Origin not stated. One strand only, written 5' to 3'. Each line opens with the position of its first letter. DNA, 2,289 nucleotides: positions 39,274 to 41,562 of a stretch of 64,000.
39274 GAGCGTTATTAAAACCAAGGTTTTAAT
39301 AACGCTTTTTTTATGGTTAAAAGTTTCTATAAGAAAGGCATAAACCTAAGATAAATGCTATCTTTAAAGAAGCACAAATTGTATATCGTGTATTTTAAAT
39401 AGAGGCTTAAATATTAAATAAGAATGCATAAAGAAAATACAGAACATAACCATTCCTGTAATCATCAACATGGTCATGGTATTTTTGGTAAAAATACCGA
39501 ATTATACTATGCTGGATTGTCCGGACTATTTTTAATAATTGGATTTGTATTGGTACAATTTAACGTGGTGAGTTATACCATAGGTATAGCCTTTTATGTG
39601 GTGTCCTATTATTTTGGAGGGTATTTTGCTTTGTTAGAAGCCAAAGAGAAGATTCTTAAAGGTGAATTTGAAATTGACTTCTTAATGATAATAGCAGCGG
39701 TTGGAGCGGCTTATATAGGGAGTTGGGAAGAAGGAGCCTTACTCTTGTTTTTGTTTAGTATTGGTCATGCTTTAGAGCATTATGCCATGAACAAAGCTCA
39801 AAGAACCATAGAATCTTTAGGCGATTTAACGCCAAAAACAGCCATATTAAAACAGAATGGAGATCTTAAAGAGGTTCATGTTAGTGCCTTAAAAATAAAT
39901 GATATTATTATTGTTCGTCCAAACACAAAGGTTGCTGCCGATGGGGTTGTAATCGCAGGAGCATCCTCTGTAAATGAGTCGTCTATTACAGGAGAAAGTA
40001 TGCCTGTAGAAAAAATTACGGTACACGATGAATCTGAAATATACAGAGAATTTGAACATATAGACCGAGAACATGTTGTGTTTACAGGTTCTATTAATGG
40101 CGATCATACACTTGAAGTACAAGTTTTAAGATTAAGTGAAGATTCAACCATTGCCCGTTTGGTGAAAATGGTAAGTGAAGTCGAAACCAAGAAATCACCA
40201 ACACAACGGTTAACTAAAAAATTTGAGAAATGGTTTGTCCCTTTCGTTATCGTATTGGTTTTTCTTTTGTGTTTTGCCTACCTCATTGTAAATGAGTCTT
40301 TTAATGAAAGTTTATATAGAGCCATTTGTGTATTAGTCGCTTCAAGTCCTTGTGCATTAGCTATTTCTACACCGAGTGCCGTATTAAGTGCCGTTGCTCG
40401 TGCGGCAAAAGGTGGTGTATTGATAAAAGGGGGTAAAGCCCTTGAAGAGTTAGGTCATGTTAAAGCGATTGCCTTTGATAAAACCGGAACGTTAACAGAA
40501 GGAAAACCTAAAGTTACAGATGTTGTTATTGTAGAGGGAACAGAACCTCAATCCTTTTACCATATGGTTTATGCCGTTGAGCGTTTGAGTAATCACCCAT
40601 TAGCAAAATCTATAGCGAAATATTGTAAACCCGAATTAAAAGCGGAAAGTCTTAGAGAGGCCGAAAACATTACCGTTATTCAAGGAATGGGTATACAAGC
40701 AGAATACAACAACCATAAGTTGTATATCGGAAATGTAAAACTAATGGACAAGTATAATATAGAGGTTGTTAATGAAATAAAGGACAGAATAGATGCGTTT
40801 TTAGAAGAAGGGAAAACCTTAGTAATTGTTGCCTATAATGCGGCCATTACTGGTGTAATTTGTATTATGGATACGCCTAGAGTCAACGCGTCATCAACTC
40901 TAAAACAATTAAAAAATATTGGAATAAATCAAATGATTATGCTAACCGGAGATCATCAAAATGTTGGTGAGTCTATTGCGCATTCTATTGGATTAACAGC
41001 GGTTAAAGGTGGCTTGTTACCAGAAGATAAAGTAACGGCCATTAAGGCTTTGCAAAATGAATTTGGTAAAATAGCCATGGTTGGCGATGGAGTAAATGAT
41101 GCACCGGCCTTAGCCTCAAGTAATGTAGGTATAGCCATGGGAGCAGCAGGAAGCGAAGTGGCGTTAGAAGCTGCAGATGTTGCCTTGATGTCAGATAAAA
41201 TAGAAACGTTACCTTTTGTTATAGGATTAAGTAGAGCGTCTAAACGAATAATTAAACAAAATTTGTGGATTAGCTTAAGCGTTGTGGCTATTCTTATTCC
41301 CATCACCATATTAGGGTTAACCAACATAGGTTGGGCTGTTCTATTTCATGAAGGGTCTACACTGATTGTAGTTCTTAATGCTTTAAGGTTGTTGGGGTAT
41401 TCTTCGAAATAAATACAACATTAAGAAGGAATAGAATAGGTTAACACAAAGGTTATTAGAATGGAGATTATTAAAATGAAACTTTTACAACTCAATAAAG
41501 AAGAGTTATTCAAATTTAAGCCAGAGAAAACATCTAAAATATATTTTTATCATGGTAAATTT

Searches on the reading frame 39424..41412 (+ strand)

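Call 6: search_protein_families(library=pfam, proteins=[window:39424-41412:+], max_evalue=0.01)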
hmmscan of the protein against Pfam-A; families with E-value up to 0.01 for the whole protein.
window:39424-41412:+ (662 aa): 3 families
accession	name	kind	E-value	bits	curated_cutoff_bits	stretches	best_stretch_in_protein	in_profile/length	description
PF00122.25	E1-E2_ATPase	-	7.1e-50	169.5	28.1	1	135-329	2-180/181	E1-E2 ATPase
PF00702.32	Hydrolase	-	1.7e-33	117.1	26.4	1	346-565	1-189/191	haloacid dehalogenase-like hydrolase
PF08282.18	Hydrolase_3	-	0.0021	18.3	20.9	1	536-587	188-243/255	haloacid dehalogenase-like hydrolase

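Call 7: search_protein_families(library=ncbifam, proteins=[window:39424-41412:+], max_evalue=0.01)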
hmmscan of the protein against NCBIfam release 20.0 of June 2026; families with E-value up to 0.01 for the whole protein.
window:39424-41412:+ (662 aa): 21 families
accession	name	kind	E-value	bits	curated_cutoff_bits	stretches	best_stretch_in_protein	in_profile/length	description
TIGR01525.1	ATPase-IB_hvy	subfamily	3.3e-174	580.8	346.25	1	84-656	1-560/560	heavy metal translocating P-type ATPase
NF008262.1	PRK11033.1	equivalog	1.6e-150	502.9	1005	1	44-657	137-728/731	zinc/cadmium/mercury/lead-transporting ATPase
TIGR01512.1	ATPase-IB2_Cd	subfamily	7.8e-150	499.8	313.5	1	84-657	1-493/494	cadmium family heavy metal-translocating P-type ATPase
NF033775.1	P_type_ZntA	exception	4.5e-130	435.2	1240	1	40-657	141-729/732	Zn(II)/Cd(II)/Pb(II) translocating P-type ATPase ZntA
TIGR01511.1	ATPase-IB1_Cu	subfamily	1.3e-114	384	397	1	70-656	6-541/542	copper-translocating P-type ATPase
NF007952.0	PRK10671.1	equivalog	2.3e-96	323.8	1316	1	101-629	290-797/838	copper-exporting P-type ATPase CopA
TIGR01494.1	ATPase_P-type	subfamily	1.1e-84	284.6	62.3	2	203-632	81-464/478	HAD-IC family P-type ATPase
TIGR01497.1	kdpB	equivalog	5.6e-47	160.2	527.9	1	140-592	108-553/675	potassium-transporting ATPase subunit KdpB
TIGR01647.1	ATPase-IIIA_H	equivalog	1.2e-45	156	615.5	2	84-525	38-482/755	plasma-membrane proton-efflux P-type ATPase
NF010609.0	PRK14010.1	equivalog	2e-41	141.9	1323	1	136-587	103-542/673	K(+)-transporting ATPase subunit B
TIGR01522.1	ATPase-IIA2_Ca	equivalog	6.8e-40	136.6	798.3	3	124-372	103-345/854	calcium-transporting P-type ATPase, PMR1-type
TIGR01116.1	ATPase-IIA1_Ca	equivalog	3e-34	118.2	703.4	2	472-607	454-602/799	calcium-translocating P-type ATPase, SERCA-type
TIGR01106.1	ATPase-IIC_X-K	subfamily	9e-33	113.2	946.1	3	114-366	117-364/997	Na,H/K antiporter P-type ATPase subunit alpha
TIGR01523.1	ATPase-IID_K-Na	equivalog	6.6e-29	100.1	645.05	4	533-600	677-744/997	potassium/sodium efflux P-type ATPase, fungal-type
TIGR01524.1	ATPase-IIIB_Mg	equivalog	1.4e-28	99.3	610.75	2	87-383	72-373/867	magnesium-translocating P-type ATPase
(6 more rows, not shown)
